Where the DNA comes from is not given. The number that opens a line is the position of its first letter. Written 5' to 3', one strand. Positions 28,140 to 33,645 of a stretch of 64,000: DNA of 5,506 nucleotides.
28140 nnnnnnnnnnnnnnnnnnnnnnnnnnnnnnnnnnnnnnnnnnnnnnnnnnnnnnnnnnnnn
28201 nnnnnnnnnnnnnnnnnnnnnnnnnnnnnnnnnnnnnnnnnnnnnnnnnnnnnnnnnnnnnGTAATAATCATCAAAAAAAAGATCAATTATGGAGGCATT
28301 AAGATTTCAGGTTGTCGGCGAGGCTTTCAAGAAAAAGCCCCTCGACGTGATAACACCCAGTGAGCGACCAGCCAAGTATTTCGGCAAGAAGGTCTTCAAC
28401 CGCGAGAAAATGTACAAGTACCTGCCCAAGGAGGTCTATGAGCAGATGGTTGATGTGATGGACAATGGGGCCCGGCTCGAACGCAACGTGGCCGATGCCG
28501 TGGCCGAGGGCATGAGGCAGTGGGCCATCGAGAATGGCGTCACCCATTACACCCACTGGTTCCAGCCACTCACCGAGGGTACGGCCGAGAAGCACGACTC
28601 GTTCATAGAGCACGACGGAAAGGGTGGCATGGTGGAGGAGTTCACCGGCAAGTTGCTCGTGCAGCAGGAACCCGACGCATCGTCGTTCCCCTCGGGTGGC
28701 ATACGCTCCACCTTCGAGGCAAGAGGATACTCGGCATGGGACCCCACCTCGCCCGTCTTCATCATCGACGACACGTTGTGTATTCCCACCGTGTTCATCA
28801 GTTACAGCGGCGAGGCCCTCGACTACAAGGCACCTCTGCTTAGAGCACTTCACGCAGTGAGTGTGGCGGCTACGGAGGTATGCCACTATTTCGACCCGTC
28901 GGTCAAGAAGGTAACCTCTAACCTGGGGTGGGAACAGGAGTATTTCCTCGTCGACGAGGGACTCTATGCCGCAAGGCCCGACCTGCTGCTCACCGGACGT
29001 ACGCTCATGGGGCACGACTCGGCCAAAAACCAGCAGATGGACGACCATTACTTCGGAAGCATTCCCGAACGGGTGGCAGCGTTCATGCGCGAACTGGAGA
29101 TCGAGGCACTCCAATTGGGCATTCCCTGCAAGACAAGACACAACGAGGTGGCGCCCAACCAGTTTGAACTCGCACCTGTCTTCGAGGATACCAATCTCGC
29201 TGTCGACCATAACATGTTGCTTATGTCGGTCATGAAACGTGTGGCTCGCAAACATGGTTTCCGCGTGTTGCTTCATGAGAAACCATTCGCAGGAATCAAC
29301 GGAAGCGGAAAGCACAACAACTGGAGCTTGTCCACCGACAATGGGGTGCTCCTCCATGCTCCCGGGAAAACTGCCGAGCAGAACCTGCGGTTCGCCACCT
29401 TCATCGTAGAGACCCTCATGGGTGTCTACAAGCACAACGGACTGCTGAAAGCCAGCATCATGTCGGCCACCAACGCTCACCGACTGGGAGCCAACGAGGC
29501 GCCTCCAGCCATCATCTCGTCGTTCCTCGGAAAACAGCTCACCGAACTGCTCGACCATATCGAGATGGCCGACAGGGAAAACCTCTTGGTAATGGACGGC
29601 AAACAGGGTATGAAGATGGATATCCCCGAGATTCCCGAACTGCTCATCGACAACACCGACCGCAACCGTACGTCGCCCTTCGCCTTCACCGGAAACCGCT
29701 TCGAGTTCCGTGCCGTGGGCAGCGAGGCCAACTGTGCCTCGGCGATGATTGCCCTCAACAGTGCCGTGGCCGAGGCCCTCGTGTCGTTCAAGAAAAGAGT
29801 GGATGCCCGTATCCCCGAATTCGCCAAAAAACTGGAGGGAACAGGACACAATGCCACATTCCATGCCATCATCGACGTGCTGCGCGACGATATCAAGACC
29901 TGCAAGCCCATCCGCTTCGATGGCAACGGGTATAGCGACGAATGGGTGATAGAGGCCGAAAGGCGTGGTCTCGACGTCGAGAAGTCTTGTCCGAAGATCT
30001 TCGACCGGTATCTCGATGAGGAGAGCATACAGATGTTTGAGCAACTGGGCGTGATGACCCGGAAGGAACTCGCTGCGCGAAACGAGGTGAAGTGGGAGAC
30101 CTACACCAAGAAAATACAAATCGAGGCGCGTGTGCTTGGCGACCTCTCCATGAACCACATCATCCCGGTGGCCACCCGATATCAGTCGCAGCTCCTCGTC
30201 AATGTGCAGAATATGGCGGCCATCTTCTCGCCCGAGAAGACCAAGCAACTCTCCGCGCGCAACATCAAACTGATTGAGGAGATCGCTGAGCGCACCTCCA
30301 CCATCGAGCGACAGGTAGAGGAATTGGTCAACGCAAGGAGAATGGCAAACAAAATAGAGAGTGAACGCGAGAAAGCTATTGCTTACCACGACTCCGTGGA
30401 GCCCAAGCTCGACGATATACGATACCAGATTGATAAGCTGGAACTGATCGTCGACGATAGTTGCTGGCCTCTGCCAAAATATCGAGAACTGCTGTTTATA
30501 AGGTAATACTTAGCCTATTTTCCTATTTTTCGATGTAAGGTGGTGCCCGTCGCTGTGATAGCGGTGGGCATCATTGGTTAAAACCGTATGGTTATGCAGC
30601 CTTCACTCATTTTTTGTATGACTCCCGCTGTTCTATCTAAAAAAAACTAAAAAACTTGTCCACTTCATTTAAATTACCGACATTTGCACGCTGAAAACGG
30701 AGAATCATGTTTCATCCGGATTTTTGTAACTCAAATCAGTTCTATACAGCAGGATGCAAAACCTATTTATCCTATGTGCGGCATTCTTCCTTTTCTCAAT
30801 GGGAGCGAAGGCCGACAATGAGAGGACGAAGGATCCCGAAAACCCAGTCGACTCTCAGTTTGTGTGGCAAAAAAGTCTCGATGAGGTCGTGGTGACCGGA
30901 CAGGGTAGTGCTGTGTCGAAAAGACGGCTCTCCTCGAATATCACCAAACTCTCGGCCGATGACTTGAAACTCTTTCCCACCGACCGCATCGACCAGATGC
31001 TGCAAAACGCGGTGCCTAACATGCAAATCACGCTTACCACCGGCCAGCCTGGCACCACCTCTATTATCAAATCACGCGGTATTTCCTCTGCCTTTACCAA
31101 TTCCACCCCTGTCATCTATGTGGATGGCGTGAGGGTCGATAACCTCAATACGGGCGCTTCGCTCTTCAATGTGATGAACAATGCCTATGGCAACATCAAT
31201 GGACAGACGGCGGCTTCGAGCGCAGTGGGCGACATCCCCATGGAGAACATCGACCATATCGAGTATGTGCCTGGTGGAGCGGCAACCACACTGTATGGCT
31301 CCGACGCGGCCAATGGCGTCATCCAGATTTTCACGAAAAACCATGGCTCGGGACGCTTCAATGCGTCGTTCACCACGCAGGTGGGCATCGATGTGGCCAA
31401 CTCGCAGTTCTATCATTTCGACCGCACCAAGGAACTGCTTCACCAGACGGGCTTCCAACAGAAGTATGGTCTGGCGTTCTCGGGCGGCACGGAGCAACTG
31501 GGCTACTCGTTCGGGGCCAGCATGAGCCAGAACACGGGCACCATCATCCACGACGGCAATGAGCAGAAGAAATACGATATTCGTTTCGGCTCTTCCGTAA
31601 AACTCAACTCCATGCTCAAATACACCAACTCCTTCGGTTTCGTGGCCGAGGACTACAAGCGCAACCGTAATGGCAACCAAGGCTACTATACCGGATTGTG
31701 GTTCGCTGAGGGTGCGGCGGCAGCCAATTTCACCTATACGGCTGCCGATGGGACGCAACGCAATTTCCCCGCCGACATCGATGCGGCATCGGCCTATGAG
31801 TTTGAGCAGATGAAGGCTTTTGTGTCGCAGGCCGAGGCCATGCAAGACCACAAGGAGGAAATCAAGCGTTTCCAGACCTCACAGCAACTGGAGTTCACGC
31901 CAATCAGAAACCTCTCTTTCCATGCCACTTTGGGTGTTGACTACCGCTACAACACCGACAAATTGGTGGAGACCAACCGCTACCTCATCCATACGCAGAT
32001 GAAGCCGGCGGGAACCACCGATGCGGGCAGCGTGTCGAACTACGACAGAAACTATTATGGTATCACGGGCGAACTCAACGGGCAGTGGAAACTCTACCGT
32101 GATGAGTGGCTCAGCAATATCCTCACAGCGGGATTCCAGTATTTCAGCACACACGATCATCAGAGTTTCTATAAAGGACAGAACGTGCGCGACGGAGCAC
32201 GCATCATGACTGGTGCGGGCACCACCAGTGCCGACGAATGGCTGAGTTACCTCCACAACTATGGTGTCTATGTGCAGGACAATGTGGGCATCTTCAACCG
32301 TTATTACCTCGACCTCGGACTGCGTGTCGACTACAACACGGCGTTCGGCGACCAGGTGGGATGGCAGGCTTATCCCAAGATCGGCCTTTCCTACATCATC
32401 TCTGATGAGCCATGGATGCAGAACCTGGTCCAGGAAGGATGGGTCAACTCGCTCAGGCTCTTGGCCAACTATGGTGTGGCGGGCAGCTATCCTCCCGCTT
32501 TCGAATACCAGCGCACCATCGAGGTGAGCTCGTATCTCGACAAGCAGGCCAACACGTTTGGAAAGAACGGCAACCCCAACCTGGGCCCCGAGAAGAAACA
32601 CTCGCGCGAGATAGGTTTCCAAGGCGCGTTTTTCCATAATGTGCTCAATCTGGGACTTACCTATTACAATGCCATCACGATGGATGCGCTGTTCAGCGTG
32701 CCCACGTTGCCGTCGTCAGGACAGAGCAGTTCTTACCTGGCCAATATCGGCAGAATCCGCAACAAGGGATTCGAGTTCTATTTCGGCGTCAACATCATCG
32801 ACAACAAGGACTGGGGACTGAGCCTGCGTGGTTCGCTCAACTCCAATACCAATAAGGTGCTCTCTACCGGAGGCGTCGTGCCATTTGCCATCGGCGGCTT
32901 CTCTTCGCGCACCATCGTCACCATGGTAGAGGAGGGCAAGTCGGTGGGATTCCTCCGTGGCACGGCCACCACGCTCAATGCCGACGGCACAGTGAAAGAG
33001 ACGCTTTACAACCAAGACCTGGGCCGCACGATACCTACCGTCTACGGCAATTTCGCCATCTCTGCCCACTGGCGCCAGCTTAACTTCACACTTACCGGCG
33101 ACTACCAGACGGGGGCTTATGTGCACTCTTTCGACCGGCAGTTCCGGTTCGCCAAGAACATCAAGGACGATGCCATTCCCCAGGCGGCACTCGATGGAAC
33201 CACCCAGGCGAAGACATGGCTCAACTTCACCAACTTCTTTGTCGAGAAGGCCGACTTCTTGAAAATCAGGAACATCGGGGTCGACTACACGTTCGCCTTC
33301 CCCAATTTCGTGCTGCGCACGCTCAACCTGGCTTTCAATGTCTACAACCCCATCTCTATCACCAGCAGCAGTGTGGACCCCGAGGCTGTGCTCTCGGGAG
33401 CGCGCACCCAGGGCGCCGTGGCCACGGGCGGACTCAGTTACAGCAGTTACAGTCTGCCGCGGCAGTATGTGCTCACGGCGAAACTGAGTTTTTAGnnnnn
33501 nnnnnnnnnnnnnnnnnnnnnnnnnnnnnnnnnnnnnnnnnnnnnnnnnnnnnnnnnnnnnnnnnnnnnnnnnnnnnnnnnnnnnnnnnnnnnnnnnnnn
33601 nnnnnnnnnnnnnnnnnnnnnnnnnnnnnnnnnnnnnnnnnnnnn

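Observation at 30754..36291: SusC/SusD pair coupled to a phosphodiesterase instead of a glycosidase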

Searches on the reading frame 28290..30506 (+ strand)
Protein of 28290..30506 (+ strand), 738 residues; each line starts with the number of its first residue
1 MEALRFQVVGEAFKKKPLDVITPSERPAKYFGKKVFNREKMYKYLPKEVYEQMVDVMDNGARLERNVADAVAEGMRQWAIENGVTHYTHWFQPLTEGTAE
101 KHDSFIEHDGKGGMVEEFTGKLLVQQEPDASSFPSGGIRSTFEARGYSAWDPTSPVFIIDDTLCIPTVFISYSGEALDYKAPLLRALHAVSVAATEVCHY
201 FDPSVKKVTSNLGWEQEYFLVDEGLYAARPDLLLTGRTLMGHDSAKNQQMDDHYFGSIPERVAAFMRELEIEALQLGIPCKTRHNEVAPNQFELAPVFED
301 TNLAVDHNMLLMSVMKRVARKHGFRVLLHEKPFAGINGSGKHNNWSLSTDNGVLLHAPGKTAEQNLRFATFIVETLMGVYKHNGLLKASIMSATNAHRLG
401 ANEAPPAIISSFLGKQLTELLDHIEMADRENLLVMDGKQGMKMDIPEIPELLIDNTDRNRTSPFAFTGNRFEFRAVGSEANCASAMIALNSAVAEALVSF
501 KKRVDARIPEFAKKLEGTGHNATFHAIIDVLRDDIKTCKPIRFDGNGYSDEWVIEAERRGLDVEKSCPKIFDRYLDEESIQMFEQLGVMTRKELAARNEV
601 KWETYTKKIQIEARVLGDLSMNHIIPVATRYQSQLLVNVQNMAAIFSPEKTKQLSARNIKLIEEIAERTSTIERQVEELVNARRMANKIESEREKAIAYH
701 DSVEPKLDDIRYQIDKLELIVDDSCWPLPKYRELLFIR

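Call 3: search_protein_families(library=pfam, proteins=[window:28290-30506:+])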
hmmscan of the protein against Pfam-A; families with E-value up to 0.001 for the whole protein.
window:28290-30506:+ (738 aa): 4 families
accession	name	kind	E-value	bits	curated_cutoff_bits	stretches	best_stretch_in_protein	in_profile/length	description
PF12437.13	GSIII_N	-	3.9e-80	267.6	25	1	29-186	3-160/160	Glutamine synthetase type III N terminal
PF18318.6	Gln-synt_C-ter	-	4e-40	136.7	22.7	1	526-642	1-117/118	Glutamine synthetase C-terminal domain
PF00120.29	Gln-synt_C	-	1.6e-20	73.9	24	1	208-400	20-206/344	Glutamine synthetase, catalytic domain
PF10158.14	LOH1CR12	-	0.00028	21.4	24.7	1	607-691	12-98/131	Tumour suppressor protein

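Call 4: search_protein_families(library=ncbifam, proteins=[window:28290-30506:+])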
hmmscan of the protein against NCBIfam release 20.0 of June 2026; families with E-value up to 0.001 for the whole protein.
window:28290-30506:+ (738 aa): 4 families
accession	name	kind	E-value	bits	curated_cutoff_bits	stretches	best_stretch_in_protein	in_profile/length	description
TIGR00653.1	GlnA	equivalog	4.1e-15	55.4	429.15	1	210-399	121-317/462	type I glutamate--ammonia ligase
TIGR03105.1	gln_synth_III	equivalog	2.9e-10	39.2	469.6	1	260-397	154-290/435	type III glutamate--ammonia ligase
NF007006.0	PRK09469.1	equivalog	1.2e-06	27.4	845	1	271-398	198-321/469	glutamate--ammonia ligase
NF045547.1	GGputSyn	equivalog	7.2e-06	25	650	1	272-386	173-283/438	gamma-glutamylputrescine synthetase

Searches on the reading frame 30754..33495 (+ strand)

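Call 3: search_protein_families(library=pfam, proteins=[window:30754-33495:+])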
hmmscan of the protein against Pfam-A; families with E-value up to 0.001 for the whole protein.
window:30754-33495:+ (913 aa): 2 families
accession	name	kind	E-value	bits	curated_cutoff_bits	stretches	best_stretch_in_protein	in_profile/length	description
PF00593.30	TonB_dep_Rec_b-barrel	-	2.3e-23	84.2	27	1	371-865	59-435/436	TonB dependent receptor-like, beta-barrel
PF07715.20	Plug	-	1.6e-16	61.2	23.9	1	56-189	2-107/107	TonB-dependent Receptor Plug Domain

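Call 4: search_protein_families(library=ncbifam, proteins=[window:30754-33495:+])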
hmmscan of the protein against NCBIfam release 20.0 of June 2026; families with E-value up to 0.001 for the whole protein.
window:30754-33495:+ (913 aa): 8 families
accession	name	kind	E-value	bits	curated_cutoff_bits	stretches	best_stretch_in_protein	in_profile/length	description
TIGR04056.1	OMP_RagA_SusC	subfamily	7.6e-92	309.2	368.25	2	222-913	275-981/981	SusC/RagA family TonB-linked outer membrane protein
NF010048.1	PRK13524.1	subfamily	2.8e-14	52.5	493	2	439-698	373-619/744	FepA family TonB-dependent siderophore receptor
TIGR01779.1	TonB-B12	equivalog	3.2e-14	52.4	599.7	1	149-213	109-171/614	TonB-dependent vitamin B12 receptor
NF007478.2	PRK10064.1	equivalog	2.5e-10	39.3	745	1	40-211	28-173/663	catecholate siderophore receptor CirA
NF010010.0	PRK13483.1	equivalog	7.2e-09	34.2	927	1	39-197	30-165/660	ligand-gated channel protein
NF010051.0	PRK13528.1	subfamily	1.1e-08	33.9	583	0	94-197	86-174/727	FepA family TonB-dependent siderophore receptor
NF053590.1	TonB_dep_TOL0244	equivalog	1.5e-08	33.8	645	1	159-197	105-142/604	TOL_0244 family TonB-dependent receptor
TIGR04057.1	SusC_RagA_signa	signature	2.1e-06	27.4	46.2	1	172-195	8-31/31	SusC/RagA subfamily TonB-dependent outer membrane receptor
